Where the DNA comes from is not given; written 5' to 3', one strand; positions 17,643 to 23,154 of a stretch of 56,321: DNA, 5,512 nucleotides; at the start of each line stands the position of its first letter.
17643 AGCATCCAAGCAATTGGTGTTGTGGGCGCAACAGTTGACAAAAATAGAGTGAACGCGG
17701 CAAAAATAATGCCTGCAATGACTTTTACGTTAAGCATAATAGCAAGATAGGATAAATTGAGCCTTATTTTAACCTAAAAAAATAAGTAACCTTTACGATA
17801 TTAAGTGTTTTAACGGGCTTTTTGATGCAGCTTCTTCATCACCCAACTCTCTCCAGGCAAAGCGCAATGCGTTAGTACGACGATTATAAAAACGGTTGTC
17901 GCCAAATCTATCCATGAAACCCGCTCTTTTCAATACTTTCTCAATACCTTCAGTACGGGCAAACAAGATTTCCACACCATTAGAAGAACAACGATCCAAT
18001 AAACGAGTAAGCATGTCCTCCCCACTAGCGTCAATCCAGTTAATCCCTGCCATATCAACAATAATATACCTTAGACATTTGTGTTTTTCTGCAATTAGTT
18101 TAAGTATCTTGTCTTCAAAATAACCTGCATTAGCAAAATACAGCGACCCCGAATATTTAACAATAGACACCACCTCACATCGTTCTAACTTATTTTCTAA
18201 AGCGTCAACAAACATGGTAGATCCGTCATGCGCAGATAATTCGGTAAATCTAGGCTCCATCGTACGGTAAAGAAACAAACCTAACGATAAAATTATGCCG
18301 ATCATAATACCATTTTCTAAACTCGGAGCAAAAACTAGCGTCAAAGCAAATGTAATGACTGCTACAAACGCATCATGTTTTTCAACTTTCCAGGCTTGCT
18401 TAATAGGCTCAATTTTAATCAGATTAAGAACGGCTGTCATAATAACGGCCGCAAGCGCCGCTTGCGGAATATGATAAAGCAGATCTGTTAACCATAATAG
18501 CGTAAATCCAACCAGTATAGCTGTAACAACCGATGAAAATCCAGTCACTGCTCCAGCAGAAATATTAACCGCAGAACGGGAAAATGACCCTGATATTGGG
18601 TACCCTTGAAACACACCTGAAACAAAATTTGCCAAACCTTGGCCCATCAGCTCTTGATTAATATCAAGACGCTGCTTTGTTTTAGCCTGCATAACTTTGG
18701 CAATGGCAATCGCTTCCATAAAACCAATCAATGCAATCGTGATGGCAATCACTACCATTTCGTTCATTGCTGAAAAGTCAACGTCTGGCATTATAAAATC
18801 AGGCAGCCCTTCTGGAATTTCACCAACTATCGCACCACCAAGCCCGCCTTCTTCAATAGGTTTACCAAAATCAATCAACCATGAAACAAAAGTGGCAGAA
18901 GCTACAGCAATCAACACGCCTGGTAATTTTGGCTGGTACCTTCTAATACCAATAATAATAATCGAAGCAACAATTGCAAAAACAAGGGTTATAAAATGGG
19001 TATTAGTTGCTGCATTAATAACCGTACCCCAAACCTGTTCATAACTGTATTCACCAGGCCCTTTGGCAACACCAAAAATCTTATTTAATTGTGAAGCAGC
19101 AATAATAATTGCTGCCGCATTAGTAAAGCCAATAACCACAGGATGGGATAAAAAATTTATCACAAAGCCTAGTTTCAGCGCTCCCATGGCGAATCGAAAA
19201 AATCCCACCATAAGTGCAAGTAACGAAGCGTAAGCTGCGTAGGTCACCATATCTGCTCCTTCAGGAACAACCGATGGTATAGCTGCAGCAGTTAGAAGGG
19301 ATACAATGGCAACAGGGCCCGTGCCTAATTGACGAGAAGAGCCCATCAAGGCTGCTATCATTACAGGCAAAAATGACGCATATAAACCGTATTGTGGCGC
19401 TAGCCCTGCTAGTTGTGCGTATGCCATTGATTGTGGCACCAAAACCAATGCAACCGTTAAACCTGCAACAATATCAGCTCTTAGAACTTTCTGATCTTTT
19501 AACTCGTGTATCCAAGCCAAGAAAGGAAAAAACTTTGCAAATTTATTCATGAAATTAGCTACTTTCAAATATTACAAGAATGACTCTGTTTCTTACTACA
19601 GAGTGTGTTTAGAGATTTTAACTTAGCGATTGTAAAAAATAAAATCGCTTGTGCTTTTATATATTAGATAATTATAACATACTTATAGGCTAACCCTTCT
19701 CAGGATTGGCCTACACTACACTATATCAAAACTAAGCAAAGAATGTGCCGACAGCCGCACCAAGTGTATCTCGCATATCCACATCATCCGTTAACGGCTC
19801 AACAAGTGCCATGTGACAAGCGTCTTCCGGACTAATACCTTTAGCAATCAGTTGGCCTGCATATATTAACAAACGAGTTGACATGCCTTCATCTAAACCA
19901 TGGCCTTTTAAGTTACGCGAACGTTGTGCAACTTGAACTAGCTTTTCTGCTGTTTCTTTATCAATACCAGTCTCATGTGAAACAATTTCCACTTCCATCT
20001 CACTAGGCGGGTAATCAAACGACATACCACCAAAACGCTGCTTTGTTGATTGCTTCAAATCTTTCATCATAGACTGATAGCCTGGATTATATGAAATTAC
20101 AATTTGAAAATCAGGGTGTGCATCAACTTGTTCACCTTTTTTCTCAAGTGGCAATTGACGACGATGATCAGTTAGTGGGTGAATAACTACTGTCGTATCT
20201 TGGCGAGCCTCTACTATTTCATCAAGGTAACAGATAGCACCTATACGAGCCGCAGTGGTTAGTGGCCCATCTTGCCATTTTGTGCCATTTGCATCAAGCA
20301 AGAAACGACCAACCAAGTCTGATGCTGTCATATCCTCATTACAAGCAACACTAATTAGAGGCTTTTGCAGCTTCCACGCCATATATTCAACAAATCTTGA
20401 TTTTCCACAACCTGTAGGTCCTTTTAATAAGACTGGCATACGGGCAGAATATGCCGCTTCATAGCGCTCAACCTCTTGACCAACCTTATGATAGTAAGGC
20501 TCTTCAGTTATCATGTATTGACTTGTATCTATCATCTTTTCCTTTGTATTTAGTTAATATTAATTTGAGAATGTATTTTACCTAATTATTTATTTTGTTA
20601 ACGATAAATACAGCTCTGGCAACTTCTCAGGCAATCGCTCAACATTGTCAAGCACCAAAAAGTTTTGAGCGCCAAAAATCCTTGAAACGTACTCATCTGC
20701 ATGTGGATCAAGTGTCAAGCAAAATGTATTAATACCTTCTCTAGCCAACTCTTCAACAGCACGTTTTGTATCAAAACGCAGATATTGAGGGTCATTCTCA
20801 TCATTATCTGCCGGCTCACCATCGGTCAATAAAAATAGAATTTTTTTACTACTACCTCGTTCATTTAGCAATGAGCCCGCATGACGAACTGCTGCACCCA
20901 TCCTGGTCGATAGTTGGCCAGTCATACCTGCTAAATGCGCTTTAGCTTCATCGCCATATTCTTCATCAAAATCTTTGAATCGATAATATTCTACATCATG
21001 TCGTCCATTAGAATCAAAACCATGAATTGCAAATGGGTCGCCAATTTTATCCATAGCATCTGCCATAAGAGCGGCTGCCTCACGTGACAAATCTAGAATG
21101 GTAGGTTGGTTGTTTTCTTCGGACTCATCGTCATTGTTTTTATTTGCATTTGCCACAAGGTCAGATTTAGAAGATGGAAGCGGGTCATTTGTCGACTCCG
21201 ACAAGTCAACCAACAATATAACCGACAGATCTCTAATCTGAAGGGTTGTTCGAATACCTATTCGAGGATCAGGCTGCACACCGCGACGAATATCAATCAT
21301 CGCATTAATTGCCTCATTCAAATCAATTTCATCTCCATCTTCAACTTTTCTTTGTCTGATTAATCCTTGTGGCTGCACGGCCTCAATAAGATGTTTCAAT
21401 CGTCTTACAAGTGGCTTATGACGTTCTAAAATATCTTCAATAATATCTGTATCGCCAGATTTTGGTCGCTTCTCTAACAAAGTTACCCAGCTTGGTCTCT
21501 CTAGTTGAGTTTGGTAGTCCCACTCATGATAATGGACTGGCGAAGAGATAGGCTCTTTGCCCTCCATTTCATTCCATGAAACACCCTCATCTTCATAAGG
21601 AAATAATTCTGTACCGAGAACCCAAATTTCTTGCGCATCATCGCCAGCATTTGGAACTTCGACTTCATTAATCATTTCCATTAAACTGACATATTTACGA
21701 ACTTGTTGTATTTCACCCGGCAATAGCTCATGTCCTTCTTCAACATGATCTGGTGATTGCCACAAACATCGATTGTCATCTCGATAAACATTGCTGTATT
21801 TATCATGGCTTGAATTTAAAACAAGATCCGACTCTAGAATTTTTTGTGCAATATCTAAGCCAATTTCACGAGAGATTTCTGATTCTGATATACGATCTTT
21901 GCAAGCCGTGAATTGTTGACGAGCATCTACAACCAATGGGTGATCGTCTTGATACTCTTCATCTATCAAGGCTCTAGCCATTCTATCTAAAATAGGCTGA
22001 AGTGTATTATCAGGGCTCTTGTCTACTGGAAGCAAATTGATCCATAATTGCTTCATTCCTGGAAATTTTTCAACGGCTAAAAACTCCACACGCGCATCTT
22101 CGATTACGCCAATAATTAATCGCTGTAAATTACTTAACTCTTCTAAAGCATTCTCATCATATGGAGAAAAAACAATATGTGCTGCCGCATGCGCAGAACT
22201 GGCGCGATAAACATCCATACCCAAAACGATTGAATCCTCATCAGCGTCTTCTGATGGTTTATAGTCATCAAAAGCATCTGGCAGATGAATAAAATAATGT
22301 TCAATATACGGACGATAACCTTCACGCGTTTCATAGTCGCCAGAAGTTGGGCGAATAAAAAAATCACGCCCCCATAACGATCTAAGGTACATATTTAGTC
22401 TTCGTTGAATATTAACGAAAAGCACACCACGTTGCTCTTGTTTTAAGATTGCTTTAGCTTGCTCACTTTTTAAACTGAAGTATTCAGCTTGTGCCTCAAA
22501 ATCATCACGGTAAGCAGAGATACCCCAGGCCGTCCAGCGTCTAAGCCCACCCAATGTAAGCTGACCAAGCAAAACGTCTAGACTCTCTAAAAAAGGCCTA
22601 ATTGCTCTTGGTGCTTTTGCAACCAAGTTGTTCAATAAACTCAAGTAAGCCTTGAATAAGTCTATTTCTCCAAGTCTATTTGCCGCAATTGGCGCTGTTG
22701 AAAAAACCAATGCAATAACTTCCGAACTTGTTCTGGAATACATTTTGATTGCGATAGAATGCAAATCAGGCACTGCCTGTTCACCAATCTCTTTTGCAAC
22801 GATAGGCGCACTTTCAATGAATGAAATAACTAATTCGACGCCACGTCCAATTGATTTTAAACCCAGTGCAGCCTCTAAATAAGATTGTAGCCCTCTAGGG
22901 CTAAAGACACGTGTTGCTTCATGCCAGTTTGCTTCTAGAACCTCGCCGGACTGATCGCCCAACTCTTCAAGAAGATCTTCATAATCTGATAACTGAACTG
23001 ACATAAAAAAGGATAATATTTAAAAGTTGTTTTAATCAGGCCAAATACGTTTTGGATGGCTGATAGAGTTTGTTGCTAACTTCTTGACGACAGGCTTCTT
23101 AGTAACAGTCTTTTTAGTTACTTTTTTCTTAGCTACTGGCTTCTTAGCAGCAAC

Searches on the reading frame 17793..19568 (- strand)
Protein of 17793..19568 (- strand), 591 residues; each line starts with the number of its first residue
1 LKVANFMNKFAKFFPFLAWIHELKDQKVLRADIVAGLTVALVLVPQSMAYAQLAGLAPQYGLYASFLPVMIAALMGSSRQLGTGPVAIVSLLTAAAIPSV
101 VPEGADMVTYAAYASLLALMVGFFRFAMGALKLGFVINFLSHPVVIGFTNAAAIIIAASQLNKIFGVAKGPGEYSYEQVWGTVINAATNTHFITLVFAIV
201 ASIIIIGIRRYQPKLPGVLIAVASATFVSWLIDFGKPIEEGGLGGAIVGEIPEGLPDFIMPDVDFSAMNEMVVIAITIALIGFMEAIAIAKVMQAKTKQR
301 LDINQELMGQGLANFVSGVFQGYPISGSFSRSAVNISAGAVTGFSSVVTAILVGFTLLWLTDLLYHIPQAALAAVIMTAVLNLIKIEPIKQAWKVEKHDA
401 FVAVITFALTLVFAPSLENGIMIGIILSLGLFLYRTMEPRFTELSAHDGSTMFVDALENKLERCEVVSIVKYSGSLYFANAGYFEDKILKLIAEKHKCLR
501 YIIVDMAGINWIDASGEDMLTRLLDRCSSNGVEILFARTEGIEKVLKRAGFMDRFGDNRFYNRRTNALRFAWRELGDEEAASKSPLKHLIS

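Call 4: search_protein_families(library=pfam, proteins=[window:17793-19568:-], max_evalue=0.01)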
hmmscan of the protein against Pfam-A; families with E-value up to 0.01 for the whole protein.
window:17793-19568:- (591 aa): 2 families
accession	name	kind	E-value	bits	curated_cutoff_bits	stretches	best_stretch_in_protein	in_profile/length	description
PF00916.26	Sulfate_transp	-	4.1e-106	355.4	23.2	1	29-406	1-380/380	Sulfate permease family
PF01740.26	STAS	-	5.8e-14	52.2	22.6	1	466-562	9-101/106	STAS domain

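Call 52: search_protein_families(library=ncbifam, proteins=[window:17793-19568:-], max_evalue=0.00001)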
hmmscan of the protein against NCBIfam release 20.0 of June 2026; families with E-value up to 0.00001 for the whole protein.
window:17793-19568:- (591 aa): 4 families
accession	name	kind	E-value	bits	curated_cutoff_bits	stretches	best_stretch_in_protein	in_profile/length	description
TIGR00815.1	sulP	subfamily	9.9e-135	450.1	380.45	1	15-565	1-563/565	sulfate permease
NF008660.1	PRK11660.1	equivalog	1.1e-65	222.1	614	1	21-569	21-563/572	C4-dicarboxylic acid transporter DauA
NF050096.1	BicarbTportBicA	equivalog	4.5e-47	160.8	880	1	27-571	10-543/547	bicarbonate transporter BicA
TIGR00377.1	ant_ant_sig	superfamily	2.7e-07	30.4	53.45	1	461-554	7-99/108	anti-sigma factor antagonist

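Call 69: search_solved_structures(query=window:17793-19568:-, max_evalue=1e-10)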
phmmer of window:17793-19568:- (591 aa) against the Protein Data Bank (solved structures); distinct sequences matched with E-value up to 1e-10: 22.
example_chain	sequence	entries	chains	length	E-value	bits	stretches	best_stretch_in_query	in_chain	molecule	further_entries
7lhv_A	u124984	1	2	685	4.6e-89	303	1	12-570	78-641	Sulfate transporter 4.1, chloroplastic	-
7v73_A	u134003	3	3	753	2.3e-79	271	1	8-490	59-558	Prestin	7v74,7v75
9u9f_A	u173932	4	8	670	1.9e-70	241.6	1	12-561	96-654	SULTR-like phosphorus distribution transporter | Os06g0143700 protein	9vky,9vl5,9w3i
8opq_A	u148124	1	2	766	2.7e-66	227.9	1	12-488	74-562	Solute carrier family 26 member 6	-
9iar_B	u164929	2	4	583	9.1e-61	209.6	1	13-440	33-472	Sodium-independent sulfate anion transporter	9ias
7xuj_A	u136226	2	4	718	4.6e-52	180.9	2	108-492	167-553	Chloride anion exchanger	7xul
7xuh_A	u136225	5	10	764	5.6e-52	180.6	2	108-492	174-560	Chloride anion exchanger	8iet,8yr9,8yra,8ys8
8x1q_A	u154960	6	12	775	6e-52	180.5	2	108-492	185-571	Chloride anion exchanger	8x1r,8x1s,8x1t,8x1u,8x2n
7lgu_A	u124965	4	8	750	5.9e-51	177.2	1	8-487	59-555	Prestin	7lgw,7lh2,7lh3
7s8x_A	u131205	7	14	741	1.3e-50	176.1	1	8-486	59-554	Prestin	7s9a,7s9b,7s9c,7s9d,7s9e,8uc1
7sun_A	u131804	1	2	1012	1.6e-50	175.8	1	8-487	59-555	Prestin, Enhanced Yellow Fluorescent Protein chimera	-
9nf7_A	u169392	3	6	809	5.6e-49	170.7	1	11-440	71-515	Sulfate transporter | Probable Sulfate permease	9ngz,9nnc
6rtc_A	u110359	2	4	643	8.3e-48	166.8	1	12-537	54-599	Solute carrier family 26 member 9,Solute carrier family 26 member 9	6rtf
7wk1_A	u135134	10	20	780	2e-47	165.6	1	13-486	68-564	Pendrin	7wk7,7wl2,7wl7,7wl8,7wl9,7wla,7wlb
9ikv_A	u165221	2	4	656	7.7e-47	163.6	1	13-499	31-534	Anion exchange transporter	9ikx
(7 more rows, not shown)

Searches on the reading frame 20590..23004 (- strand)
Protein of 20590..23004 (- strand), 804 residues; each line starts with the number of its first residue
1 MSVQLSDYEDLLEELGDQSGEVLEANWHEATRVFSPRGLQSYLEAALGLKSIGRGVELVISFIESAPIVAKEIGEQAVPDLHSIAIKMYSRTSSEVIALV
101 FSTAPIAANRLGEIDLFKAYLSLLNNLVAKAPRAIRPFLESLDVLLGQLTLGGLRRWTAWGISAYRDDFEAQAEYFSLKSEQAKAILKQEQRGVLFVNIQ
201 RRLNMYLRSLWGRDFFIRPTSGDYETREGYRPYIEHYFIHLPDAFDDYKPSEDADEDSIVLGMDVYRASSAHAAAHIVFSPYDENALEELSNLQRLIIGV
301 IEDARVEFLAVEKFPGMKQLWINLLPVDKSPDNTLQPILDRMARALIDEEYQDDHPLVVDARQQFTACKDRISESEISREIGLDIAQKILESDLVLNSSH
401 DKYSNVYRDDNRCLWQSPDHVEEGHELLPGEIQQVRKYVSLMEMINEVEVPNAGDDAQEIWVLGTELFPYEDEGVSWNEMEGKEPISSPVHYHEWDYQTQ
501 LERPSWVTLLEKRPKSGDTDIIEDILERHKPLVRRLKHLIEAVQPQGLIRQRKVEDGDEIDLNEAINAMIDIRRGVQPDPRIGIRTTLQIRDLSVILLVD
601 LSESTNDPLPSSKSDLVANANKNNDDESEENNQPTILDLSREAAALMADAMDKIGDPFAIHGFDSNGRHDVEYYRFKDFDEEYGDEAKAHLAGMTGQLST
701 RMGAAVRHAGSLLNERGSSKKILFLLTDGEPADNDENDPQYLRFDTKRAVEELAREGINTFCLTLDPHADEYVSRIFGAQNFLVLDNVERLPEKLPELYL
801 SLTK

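Call 4: search_protein_families(library=pfam, proteins=[window:20590-23004:-], max_evalue=0.01)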
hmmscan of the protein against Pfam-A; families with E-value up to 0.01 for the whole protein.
window:20590-23004:- (804 aa): 1 family
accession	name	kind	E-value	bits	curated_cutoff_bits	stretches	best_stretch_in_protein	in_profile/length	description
PF00092.34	VWA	-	2.6e-05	25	23.8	1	647-778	27-152/174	von Willebrand factor type A domain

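Call 70: search_solved_structures(query=window:20590-23004:-, max_evalue=0.001)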
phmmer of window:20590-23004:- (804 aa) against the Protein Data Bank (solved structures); distinct sequences matched with E-value up to 0.001: 2.
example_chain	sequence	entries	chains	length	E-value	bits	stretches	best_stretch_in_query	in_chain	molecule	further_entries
9qhd_G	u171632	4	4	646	4.8e-39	137.5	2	635-802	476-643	Nitric oxide reductase NorD protein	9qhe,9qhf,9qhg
9qh6_G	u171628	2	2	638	1.4e-32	116.1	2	635-802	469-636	von Willebrand factor, type A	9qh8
